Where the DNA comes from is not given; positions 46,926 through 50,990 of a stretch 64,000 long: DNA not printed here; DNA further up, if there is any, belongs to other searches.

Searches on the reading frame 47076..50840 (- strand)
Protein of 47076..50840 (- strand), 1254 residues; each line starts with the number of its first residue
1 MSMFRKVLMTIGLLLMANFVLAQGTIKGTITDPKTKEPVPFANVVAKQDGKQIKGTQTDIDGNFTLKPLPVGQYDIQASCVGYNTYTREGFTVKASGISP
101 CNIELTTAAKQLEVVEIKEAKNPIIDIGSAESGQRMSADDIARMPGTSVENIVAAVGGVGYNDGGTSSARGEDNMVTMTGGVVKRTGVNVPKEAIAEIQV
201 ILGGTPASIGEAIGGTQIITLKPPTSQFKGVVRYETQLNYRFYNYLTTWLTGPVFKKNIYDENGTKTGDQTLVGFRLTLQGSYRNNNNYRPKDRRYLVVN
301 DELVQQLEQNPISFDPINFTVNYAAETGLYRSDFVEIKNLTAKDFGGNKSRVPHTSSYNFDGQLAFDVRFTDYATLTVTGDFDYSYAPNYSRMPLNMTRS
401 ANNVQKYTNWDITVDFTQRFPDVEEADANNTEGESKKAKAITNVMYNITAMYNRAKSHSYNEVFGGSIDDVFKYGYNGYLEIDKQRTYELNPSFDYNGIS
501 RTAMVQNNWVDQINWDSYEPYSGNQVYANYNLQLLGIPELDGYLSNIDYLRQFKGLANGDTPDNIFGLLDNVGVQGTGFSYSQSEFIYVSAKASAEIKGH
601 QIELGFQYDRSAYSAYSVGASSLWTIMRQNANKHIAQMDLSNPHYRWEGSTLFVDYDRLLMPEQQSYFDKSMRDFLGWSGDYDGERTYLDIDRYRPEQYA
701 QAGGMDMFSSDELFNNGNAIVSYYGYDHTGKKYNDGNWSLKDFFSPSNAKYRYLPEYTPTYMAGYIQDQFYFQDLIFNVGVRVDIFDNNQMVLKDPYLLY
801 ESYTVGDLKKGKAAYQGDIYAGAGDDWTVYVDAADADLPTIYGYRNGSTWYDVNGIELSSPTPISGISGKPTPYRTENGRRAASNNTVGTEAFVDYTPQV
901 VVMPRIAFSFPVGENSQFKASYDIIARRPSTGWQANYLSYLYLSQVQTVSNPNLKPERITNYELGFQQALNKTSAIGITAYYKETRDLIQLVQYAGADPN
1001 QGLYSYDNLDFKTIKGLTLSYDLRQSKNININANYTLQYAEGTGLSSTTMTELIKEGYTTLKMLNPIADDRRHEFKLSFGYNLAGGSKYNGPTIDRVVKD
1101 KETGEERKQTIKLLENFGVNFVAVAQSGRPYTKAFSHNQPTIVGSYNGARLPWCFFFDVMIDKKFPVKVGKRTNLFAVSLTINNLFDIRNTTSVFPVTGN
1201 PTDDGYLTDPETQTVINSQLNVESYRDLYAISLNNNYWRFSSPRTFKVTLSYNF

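Call 91: search_protein_families(library=pfam, proteins=[window:47076-50840:-], max_evalue=0.00001)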
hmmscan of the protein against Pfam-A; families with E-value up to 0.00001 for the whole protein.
window:47076-50840:- (1254 aa): 3 families
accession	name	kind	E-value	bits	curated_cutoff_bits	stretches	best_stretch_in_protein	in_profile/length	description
PF13620.12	CarboxypepD_reg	-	1.1e-18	67.8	32.3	1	25-106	1-82/82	Carboxypeptidase regulatory-like domain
PF13715.12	CarbopepD_reg_2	-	5.1e-17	62.1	32.2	1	26-115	1-86/88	CarboxypepD_reg-like domain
PF14905.12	OMP_b-brl_3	-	2.8e-14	53.4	27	1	900-1095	157-340/408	Outer membrane protein beta-barrel family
